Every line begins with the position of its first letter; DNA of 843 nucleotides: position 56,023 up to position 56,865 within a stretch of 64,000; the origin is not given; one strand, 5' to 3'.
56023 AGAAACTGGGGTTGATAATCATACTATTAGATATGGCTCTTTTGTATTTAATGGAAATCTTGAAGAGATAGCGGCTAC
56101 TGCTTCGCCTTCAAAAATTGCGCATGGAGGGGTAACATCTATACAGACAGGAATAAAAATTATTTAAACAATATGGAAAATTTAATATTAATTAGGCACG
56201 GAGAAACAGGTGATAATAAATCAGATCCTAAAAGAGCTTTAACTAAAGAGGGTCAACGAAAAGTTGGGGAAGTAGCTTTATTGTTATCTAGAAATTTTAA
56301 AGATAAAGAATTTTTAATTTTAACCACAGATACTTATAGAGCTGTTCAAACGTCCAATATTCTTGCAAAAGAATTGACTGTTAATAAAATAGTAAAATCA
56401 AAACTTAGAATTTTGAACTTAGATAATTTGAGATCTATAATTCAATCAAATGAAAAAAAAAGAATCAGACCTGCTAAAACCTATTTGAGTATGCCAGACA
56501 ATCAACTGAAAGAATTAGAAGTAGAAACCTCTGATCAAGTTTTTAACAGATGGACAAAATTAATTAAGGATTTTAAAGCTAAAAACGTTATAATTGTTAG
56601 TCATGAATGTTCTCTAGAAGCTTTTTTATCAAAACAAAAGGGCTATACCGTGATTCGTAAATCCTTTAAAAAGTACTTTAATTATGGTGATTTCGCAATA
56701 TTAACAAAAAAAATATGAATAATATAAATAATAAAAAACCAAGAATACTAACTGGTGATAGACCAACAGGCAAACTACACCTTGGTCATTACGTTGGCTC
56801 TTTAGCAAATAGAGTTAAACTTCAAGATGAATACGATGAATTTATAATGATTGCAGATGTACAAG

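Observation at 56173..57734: Stand-alone histidine phosphatase translationally coupled to trpS, echoing the phosphatase domain inside valS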

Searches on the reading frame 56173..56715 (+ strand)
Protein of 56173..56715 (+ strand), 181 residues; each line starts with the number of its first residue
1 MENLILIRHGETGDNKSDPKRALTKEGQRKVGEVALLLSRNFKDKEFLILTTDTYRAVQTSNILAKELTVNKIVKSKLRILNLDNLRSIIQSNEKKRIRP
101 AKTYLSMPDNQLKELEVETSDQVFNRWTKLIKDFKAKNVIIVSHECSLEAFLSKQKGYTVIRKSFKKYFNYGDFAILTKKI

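Call 4: search_protein_families(library=pfam, proteins=[window:56173-56715:+], max_evalue=0.01)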
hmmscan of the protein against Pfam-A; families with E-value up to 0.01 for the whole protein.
window:56173-56715:+ (181 aa): 1 family
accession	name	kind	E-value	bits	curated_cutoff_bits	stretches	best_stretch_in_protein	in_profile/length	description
PF00300.27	His_Phos_1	-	1.3e-12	48.3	21.7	1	4-157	1-160/194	Histidine phosphatase superfamily (branch 1)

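Call 8: search_protein_families(library=ncbifam, proteins=[window:56173-56715:+], max_evalue=0.01)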
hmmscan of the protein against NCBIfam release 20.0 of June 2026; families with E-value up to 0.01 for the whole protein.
window:56173-56715:+ (181 aa): 8 families
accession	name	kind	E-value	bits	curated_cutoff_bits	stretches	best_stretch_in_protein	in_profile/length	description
NF038349.1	dPGM_arch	equivalog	1e-11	45.1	225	1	5-154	2-147/194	2,3-diphosphoglycerate-dependent phosphoglycerate mutase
TIGR00249.1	sixA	equivalog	3.3e-09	36.8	74.5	1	3-72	2-71/154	phosphohistidine phosphatase SixA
TIGR03162.1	ribazole_cobC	equivalog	6e-07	29.1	162.9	1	4-174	1-173/176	alpha-ribazole phosphatase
NF002901.0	PRK03482.1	equivalog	7.6e-06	25.7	261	1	1-154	1-160/215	2,3-diphosphoglycerate-dependent phosphoglycerate mutase GpmB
NF005567.0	PRK07238.1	equivalog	1e-05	25.1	326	1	4-150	180-332/378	bifunctional RNase H/acid phosphatase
NF045917.1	PhserinePhPspA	equivalog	0.0001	22.1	350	1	3-154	3-160/211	phosphoserine phosphatase PspA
NF011945.0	PRK15416.1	subfamily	0.00026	20.6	142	0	4-75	57-132/201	lipopolysaccharide core heptose(II)-phosphate phosphatase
NF010713.0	PRK14115.1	equivalog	0.00095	18.5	305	0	91-153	125-191/248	2,3-diphosphoglycerate-dependent phosphoglycerate mutase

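Call 9: find_encoding_contigs(protein=window:56173-56715:+, flank=6000, max_places=6)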
Protein window:56173-56715:+ (181 aa): 4 contigs read that carry it; 2 places shown.
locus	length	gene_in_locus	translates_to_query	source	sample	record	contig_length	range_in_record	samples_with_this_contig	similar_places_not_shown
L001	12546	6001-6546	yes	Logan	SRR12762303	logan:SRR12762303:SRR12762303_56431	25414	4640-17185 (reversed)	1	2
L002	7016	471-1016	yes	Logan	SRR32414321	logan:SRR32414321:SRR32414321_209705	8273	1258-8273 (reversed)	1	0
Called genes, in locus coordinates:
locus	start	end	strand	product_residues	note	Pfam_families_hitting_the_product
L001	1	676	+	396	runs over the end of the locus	PF01300:Sua5_yciO_yrdC, PF02367:TsaE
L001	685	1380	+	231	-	-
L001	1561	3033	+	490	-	PF00005:ABC_tran, PF02463:SMC_N (faint), PF13401:AAA_22 (faint), PF13555:AAA_29 (faint), PF13304:AAA_21 (faint), PF00005:ABC_tran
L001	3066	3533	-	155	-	PF07963:N_methyl (weak)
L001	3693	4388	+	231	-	-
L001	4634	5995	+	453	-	-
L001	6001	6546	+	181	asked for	PF00300:His_Phos_1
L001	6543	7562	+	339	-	PF00579:tRNA-synt_1b, PF01921:tRNA-synt_1f (faint)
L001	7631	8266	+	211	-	-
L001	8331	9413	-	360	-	PF05697:Trigger_N, PF05698:Trigger_C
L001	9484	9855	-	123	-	-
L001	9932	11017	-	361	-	PF00534:Glycos_transf_1, PF13692:Glyco_trans_1_4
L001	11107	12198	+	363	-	PF02463:SMC_N, PF13476:AAA_23 (faint)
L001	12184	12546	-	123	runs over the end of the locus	-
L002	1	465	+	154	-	?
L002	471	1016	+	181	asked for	PF00300:His_Phos_1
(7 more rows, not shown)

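Call 10: find_homologous_proteins(query=window:56173-56715:+, max_evalue=0.001)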
Query window:56173-56715:+ (181 aa): 2 proteins with E <= 0.001 among 145 candidates.
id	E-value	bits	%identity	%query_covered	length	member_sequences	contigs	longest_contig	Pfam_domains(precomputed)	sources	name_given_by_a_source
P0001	1.6e-109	381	100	100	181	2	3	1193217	PF00300.28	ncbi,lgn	-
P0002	3.5e-92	325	84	100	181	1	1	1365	PF00300.28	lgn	-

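Call 17: find_encoding_contigs(protein=P0002, flank=6000, max_places=6)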
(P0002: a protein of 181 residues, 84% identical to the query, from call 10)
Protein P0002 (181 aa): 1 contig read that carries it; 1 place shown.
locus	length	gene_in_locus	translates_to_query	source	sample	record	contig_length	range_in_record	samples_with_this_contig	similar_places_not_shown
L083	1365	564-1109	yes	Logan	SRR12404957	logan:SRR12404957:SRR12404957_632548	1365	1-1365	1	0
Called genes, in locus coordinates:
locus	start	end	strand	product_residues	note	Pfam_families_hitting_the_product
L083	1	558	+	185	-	?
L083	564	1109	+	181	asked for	PF00300:His_Phos_1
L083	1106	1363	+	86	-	?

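Call 18: search_protein_representatives(protein=window:56173-56715:+)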
Query: 181 residues. Proteins with E-value up to 0.001 (for the whole library): 84; up to 1e-10: 44; up to 1e-30: 4. The best 84 are listed.
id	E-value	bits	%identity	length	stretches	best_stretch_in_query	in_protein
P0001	5.2e-110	381.1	100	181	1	1-181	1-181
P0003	9.7e-37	142.9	47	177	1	1-179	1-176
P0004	2.1e-32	128.8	42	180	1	1-178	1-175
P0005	8.7e-31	123.6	38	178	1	1-179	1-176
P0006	1.1e-29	120.0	42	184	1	4-181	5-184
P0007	1.3e-28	116.5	40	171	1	1-180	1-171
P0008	6.7e-28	114.2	39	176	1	3-176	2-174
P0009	2.7e-27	112.2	38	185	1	7-180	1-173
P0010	3.4e-27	111.9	39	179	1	1-176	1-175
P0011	4.8e-27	111.4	45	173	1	4-178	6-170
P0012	7.1e-26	107.6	38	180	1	1-180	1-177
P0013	1.4e-25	106.6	39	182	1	4-177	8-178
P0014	9.1e-24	100.8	36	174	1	1-177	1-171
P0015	1.0e-23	100.6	41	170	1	1-177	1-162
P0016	4.7e-22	95.2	40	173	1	1-178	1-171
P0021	6.2e-19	85.0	36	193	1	1-178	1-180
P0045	6.9e-11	58.9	28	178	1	3-180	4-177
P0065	5.4e-06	43.0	26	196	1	2-179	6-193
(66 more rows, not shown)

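Call 21: find_homologous_proteins(query=A1, max_evalue=0.00001)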
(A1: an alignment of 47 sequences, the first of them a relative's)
Query A1 (47 sequences) (181 aa, profile of the alignment): 310 proteins with E <= 0.00001 among 5083 candidates; the best 120 are listed.
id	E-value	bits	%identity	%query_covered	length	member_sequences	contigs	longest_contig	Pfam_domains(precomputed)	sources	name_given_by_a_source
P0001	4.5e-60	221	100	100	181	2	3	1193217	PF00300.28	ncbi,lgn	-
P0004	2.7e-58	215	41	98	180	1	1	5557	PF00300.28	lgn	-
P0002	1.3e-57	213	84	100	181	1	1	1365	PF00300.28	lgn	-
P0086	8.0e-55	204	41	98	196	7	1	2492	PF00300.28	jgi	-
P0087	2.8e-54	202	38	98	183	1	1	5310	PF00300.28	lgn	-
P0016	7.0e-52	194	40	98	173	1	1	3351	PF00300.28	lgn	-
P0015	7.8e-52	194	38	98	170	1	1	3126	PF00300.28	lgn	-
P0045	1.1e-51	194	27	100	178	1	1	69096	PF00300.28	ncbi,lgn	-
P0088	5.9e-50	188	30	98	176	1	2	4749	PF00300.28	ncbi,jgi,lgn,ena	-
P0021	9.4e-50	187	35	98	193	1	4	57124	PF00300.28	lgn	-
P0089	1.4e-49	187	34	96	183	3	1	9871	PF00300.28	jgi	-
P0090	1.9e-47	180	34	98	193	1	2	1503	PF00300.28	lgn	-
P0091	8.9e-47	178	35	99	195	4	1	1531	PF00300.28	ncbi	-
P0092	7.7e-46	175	33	99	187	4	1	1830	PF00300.28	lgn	-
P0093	5.5e-45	172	34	96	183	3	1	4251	PF00300.28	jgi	jgi:broad specificity phosphatase PhoE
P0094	1.5e-44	170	28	100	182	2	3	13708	PF00300.28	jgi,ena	-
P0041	2.8e-44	170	26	99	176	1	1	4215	PF00300.28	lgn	-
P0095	5.6e-44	169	30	99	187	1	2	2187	PF00300.28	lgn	-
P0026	6.7e-36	142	34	98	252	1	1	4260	PF00300.28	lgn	-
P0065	8.9e-35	139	26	99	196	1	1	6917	PF00300.28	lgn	-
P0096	9.3e-30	122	41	39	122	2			PF00300.28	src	-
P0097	9.3e-14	70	26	94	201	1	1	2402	PF00300.28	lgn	-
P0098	2.9e-13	68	28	85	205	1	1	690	PF00300.28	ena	-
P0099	6.6e-13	67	26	83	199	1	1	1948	PF00300.28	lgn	-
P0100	2.6e-12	65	29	84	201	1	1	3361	PF00300.28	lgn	-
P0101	5.5e-12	64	31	45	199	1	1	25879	PF00300.28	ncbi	-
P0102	6.9e-12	64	23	98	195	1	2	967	PF00300.28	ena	-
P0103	1.4e-11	63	26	84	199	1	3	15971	PF00300.28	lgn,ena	-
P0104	3.4e-11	62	27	84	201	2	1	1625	PF00300.28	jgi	-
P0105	3.4e-11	62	34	39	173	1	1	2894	PF00300.28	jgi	jgi:phosphohistidine phosphatase SixA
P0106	3.6e-11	62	27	80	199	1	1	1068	PF00300.28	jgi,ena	-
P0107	3.9e-11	62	26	82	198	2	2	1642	PF00300.28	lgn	-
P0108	4.3e-11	61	29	82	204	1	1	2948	PF00300.28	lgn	-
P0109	7.1e-11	61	26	39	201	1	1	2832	PF00300.28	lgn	-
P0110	1.7e-10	59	34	39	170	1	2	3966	PF00300.28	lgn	-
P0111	2.2e-10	59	26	84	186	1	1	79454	PF00300.28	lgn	-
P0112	3.3e-10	58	34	39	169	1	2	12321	PF00300.28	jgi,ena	-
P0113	3.5e-10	58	28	86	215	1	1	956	PF00300.28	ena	-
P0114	4.2e-10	58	26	93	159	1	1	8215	PF00300.28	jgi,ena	jgi:phosphohistidine phosphatase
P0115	4.3e-10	58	26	84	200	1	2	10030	PF00300.28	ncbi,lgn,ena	-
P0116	5.8e-10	58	39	48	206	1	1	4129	PF00300.28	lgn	-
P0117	6.5e-10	58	30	40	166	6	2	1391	PF00300.28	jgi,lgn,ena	-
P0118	6.6e-10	58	27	48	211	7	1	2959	PF00300.28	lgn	-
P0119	6.9e-10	57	29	78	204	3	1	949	PF00300.28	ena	-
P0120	8.3e-10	57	33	39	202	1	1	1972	PF00300.28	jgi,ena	-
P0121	9.7e-10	57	36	35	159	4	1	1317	PF00300.28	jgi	jgi:phosphohistidine phosphatase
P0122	1.1e-9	57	27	81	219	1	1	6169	PF00300.28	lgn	-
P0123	1.2e-9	57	26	93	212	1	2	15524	PF00300.28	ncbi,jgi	ncbi:MAG: histidine phosphatase family protein [Anaerolineae bacterium]|jgi:broad specificity phosph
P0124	1.4e-9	56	34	48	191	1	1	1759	PF00300.28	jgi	-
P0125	1.7e-9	56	27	37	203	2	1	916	PF00300.28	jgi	jgi:broad specificity phosphatase PhoE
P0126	1.8e-9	56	26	83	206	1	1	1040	PF00300.28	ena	-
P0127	2.1e-9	56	22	83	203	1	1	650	PF00300.28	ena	-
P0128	2.4e-9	56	25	85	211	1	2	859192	PF00300.28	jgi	jgi:2,3-bisphosphoglycerate-dependent phosphoglycerate mutase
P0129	2.5e-9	56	33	47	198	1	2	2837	PF00300.28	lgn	-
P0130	2.7e-9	56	28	78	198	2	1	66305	PF00300.28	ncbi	ncbi:MAG: histidine phosphatase family protein [Spirochaetota bacterium]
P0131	2.7e-9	55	35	39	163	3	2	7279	PF00300.28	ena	-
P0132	3.0e-9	55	25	87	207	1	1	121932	PF00300.28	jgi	jgi:alpha-ribazole phosphatase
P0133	3.3e-9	55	31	39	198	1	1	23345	PF00300.28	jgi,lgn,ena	-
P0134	3.7e-9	55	27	52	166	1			PF00300.28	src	-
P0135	3.8e-9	55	26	83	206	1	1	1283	PF00300.28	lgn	-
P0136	3.8e-9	55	45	34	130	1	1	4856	PF00300.28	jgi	-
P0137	4.5e-9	55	73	6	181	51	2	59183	PF00300.28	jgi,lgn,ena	jgi:broad specificity phosphatase PhoE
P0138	4.6e-9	55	28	83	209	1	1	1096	PF00300.28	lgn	-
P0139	4.8e-9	55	22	98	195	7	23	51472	PF00300.28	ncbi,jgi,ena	-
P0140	4.9e-9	55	26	83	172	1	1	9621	PF00300.28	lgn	-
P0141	5.0e-9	55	24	83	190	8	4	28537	PF00300.28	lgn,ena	-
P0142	5.0e-9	55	24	83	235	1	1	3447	PF00300.28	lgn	-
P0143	5.3e-9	55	39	39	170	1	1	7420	PF00300.28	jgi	jgi:phosphohistidine phosphatase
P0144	6.0e-9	54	24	83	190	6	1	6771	PF00300.28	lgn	-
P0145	6.5e-9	54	24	85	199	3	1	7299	PF00300.28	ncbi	-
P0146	7.7e-9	54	26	87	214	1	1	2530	PF00300.28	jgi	jgi:broad specificity phosphatase PhoE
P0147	9.2e-9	54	26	92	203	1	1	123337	PF00300.28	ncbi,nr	ncbi:MAG: histidine phosphatase family protein [bacterium]|nr:histidine phosphatase family protein [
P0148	1.3e-8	53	83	7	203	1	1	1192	PF00300.28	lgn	-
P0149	1.3e-8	53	36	38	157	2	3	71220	PF00300.28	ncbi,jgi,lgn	jgi:phosphohistidine phosphatase SixA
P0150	1.4e-8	53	35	38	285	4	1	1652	PF00300.28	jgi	jgi:probable phosphoglycerate mutase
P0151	1.5e-8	53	20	91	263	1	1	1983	PF00300.28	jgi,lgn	jgi:broad specificity phosphatase PhoE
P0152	1.6e-8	53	25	83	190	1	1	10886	PF00300.28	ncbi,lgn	-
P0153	1.6e-8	53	26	87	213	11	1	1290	PF00300.28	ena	-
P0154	1.8e-8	53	25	87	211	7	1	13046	PF00300.28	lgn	-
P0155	1.8e-8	53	37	35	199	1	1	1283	PF00300.28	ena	-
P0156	1.9e-8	53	26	84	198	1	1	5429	PF00300.28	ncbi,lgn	-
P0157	2.1e-8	53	28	83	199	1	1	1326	PF00300.28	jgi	-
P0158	2.1e-8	53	22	83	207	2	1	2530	PF00300.28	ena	-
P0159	2.2e-8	53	30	40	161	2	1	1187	PF00300.28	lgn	-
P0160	2.2e-8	53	25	85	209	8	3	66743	PF00300.28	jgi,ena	-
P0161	3.2e-8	52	28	83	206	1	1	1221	PF00300.28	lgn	-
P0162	3.3e-8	52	25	85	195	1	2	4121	PF00300.28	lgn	-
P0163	3.4e-8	52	25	87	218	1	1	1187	PF00300.28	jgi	jgi:broad specificity phosphatase PhoE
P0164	3.5e-8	52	27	85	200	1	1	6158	PF00300.28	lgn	-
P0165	3.7e-8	52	26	85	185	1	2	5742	PF00300.28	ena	-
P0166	4.1e-8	52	22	82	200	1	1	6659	PF00300.28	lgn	-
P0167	4.2e-8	52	40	35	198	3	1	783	PF00300.28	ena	-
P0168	4.4e-8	52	24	83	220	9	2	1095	PF00300.28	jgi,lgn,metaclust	metaclust:\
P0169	4.5e-8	52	23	83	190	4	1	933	PF00300.28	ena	-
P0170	4.5e-8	52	28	83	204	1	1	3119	PF00300.28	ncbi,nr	ncbi:histidine phosphatase family protein [bacterium]|nr:MAG: histidine phosphatase family protein [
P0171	5.1e-8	51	32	39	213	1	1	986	PF00300.28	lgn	-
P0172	5.4e-8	51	28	88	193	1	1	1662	PF00300.28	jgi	jgi:alpha-ribazole phosphatase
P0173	5.7e-8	51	24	84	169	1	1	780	PF00300.28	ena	-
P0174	6.0e-8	51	29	35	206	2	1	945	PF00300.28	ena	-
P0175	6.4e-8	51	29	43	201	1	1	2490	PF00300.28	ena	-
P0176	6.4e-8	51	38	35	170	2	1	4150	PF00300.28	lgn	-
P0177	6.8e-8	51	27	83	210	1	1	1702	PF00300.28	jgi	jgi:phosphoserine phosphatase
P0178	7.2e-8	51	41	36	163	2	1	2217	PF00300.28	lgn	-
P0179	7.3e-8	51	40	36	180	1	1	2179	PF00300.28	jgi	jgi:phosphohistidine phosphatase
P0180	8.0e-8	51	26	83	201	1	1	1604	PF00300.28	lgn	-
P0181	8.1e-8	51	24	83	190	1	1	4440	PF00300.28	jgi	jgi:alpha-ribazole phosphatase/probable phosphoglycerate mutase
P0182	9.2e-8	51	35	39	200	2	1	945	PF00300.28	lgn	-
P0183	9.3e-8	51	26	85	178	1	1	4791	PF00300.28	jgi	jgi:probable phosphoglycerate mutase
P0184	9.5e-8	50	25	87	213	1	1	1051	PF00300.28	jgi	-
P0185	1.1e-7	50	32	37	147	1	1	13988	PF00300.28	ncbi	-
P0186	1.1e-7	50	31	84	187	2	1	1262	PF00300.28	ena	-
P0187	1.1e-7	50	28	83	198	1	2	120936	PF00300.28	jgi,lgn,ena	-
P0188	1.1e-7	50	23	83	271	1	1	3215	PF00300.28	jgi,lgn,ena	-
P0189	1.4e-7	50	24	92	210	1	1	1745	PF00300.28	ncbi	-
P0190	1.4e-7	50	26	85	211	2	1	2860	PF00300.28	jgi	jgi:broad specificity phosphatase PhoE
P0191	1.4e-7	50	25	54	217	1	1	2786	PF00300.28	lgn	-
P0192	1.5e-7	50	30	44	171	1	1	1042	PF00300.28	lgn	-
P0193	1.5e-7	50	25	85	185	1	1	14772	PF00300.28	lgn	-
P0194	1.8e-7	50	38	36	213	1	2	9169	PF00300.28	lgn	-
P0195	1.8e-7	50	31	85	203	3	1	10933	PF00300.28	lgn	-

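Call 23: find_encoding_contigs(protein=P0004, flank=4000, max_places=2)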
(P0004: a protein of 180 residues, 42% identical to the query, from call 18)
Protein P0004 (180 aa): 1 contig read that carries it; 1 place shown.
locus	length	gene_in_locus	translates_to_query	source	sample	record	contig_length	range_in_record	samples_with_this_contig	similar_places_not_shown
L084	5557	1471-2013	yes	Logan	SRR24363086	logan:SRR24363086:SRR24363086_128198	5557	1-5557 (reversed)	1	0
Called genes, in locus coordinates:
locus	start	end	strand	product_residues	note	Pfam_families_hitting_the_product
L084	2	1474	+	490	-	?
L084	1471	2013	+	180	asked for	PF00300:His_Phos_1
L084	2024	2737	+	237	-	PF02463:SMC_N (weak), PF13476:AAA_23 (faint), PF00005:ABC_tran, PF13304:AAA_21 (faint)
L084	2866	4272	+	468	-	PF19295:SufBD_N, PF01458:SUFBD_core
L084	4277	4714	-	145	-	-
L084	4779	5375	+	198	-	PF01458:SUFBD_core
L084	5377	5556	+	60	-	?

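Call 24: find_encoding_contigs(protein=P0087, flank=4000, max_places=2)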
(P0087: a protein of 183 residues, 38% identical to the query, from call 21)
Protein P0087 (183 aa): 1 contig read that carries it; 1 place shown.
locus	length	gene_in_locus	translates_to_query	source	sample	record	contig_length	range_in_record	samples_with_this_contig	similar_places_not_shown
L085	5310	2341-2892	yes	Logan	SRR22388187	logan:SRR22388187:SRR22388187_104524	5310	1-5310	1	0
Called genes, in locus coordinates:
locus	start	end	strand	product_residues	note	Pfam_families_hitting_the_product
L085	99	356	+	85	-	-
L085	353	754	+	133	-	PF01850:PIN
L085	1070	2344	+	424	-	-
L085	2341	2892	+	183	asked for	PF00300:His_Phos_1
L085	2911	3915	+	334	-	PF00579:tRNA-synt_1b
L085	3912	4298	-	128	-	PF05656:DUF805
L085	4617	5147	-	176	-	-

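Call 25: find_encoding_contigs(protein=P0045, flank=4000, max_places=2)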
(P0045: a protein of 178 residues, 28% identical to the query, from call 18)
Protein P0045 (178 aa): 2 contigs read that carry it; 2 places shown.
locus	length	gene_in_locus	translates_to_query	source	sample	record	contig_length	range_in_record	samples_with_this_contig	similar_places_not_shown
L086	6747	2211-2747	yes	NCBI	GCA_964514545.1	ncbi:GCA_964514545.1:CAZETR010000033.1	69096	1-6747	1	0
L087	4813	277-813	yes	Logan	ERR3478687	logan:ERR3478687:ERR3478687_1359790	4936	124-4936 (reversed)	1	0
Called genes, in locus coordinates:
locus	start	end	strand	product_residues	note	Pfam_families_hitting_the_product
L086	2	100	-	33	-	?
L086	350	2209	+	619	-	-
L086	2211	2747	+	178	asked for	PF00300:His_Phos_1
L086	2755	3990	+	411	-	PF00152:tRNA-synt_2, PF13393:tRNA-synt_His, PF00587:tRNA-synt_2b (weak), PF03129:HGTP_anticodon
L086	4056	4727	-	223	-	-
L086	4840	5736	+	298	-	PF00892:EamA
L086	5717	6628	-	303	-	PF03462:PCRF, PF00472:RF-1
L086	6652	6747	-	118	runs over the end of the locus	PF01197:Ribosomal_L31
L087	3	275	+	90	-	?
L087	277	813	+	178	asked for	PF00300:His_Phos_1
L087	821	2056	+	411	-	PF00152:tRNA-synt_2, PF13393:tRNA-synt_His, PF00587:tRNA-synt_2b (weak), PF03129:HGTP_anticodon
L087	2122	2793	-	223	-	-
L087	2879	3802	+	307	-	PF00892:EamA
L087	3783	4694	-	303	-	PF03462:PCRF, PF00472:RF-1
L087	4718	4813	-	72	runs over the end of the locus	?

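Call 26: find_encoding_contigs(protein=P0021, flank=4000, max_places=2)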
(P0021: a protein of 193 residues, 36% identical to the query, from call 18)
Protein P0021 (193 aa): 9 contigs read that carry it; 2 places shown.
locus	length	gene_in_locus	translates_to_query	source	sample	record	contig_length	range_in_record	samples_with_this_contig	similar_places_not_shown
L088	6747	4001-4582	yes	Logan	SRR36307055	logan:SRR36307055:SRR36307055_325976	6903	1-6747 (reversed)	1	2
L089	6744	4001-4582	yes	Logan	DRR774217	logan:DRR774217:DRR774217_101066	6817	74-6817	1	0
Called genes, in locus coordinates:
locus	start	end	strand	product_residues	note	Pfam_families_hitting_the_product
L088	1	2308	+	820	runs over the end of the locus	?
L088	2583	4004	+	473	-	-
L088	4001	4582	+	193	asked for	PF00300:His_Phos_1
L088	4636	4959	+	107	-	PF01588:tRNA_bind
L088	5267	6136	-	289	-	PF02899:Phage_int_SAM_1, PF13495:Phage_int_SAM_4 (weak), PF00589:Phage_integrase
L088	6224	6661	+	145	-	PF04977:DivIC (weak)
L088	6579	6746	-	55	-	?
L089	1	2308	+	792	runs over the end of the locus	?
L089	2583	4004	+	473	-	-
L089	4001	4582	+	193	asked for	PF00300:His_Phos_1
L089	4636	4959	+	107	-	PF01588:tRNA_bind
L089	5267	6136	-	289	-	PF02899:Phage_int_SAM_1, PF13495:Phage_int_SAM_4 (weak), PF00589:Phage_integrase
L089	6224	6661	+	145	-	PF04977:DivIC (weak)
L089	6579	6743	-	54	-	?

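Call 27: find_encoding_contigs(protein=P0089, flank=4000, max_places=2)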
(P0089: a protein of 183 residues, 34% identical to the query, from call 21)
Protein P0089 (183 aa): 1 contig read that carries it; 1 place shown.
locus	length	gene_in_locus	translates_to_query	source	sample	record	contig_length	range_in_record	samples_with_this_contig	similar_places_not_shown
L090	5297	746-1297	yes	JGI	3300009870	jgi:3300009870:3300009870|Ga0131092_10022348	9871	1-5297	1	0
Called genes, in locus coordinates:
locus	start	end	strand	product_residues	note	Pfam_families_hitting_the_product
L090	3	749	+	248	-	?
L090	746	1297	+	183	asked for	PF00300:His_Phos_1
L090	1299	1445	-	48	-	-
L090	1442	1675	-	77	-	PF08327:AHSA1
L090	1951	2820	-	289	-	PF02899:Phage_int_SAM_1, PF13495:Phage_int_SAM_4 (weak), PF00589:Phage_integrase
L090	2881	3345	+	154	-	PF04977:DivIC (weak)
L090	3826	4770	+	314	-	PF01699:Na_Ca_ex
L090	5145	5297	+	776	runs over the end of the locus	PF13207:AAA_17 (faint), PF05496:RuvB_N (faint), PF00004:AAA, PF17862:AAA_lid_3, PF01434:Peptidase_M41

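Call 28: find_encoding_contigs(protein=P0094, flank=4000, max_places=2)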
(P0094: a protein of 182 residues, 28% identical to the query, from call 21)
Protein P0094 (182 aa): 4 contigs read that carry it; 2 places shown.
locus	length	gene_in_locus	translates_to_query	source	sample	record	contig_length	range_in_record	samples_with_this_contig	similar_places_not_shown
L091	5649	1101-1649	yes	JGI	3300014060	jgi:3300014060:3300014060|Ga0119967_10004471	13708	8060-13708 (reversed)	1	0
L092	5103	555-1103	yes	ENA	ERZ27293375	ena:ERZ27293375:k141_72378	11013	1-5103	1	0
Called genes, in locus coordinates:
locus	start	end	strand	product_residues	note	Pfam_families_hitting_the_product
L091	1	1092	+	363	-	?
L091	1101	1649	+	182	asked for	PF00300:His_Phos_1 (weak)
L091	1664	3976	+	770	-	PF03483:B3_4, PF00750:tRNA-synt_1d, PF05746:DALR_1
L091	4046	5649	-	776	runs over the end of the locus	PF02190:LON_substr_bdg, PF00004:AAA, PF07728:AAA_5 (weak), PF22667:Lon_lid, PF05362:Lon_C, PF13541:ChlI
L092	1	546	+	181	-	?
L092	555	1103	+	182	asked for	PF00300:His_Phos_1 (weak)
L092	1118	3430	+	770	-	PF03483:B3_4, PF00750:tRNA-synt_1d, PF05746:DALR_1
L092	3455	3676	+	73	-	-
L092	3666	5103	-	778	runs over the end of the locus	PF02190:LON_substr_bdg, PF00004:AAA, PF07728:AAA_5 (weak), PF22667:Lon_lid, PF05362:Lon_C, PF13541:ChlI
